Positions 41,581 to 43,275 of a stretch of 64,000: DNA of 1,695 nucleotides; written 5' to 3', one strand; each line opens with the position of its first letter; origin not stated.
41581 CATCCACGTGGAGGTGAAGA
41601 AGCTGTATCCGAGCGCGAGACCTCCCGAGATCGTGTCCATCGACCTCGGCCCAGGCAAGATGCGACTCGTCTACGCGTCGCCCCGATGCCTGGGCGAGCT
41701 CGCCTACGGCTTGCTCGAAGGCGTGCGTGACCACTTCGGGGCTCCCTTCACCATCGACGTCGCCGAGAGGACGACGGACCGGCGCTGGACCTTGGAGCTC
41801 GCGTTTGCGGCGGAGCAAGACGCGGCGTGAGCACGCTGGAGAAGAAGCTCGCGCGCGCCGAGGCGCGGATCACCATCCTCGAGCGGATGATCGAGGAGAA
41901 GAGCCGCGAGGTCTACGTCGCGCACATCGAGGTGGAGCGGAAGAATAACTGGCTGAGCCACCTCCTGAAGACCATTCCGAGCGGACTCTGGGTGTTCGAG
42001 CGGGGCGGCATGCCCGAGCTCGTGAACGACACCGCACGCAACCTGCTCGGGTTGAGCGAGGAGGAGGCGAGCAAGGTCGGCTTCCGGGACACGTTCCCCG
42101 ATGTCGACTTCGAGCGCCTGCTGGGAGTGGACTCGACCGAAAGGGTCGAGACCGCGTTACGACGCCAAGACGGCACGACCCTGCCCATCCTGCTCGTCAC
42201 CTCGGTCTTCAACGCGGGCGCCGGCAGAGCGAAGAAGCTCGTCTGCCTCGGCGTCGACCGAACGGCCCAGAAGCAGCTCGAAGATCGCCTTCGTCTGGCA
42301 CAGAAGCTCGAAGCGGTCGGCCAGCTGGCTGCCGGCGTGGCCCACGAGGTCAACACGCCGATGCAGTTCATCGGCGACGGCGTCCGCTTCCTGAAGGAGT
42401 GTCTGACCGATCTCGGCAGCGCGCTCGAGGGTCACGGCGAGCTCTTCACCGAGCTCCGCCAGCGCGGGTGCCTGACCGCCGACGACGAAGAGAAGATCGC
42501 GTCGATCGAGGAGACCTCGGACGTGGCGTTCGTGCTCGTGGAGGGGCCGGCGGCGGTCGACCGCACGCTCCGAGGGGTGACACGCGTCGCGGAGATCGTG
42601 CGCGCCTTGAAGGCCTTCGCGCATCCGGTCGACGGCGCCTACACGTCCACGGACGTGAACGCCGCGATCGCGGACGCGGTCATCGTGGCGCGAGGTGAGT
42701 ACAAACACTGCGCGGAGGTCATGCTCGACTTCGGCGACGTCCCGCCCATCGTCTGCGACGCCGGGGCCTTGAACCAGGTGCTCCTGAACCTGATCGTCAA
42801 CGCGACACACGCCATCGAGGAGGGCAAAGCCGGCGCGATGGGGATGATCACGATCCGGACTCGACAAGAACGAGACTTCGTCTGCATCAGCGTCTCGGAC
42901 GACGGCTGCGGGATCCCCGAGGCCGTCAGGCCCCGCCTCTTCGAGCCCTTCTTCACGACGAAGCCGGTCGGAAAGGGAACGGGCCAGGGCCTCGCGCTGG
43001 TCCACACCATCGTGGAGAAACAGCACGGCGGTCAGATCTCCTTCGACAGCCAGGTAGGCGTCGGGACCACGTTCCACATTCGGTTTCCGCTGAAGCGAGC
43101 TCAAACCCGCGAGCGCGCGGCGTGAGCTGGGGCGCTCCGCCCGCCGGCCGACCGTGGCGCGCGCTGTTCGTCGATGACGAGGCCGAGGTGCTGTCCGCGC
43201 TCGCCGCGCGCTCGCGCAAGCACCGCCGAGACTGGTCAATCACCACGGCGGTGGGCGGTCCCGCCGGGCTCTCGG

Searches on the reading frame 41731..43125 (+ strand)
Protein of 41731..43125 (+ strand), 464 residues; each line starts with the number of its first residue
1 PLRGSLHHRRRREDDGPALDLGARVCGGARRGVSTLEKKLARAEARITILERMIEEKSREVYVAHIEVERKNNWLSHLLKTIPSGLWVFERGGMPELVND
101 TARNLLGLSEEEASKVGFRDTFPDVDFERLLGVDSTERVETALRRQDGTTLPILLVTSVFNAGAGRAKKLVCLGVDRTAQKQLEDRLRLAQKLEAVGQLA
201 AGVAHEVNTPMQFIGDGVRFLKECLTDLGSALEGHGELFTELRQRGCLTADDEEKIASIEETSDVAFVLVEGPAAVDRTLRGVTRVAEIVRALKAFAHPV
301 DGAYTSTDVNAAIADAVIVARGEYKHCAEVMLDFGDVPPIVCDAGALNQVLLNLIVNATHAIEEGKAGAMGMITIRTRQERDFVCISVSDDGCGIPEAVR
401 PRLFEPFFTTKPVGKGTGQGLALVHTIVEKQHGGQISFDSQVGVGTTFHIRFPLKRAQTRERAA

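Call 73: search_protein_families(library=pfam, proteins=[window:41731-43125:+], max_evalue=0.0001)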
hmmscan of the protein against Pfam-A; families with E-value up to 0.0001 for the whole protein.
window:41731-43125:+ (464 aa): 1 family
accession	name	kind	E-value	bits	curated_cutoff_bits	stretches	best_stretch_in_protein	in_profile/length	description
PF02518.31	HATPase_c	-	1.6e-26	93.3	26.4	1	343-455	2-110/111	Histidine kinase-, DNA gyrase B-, and HSP90-like ATPase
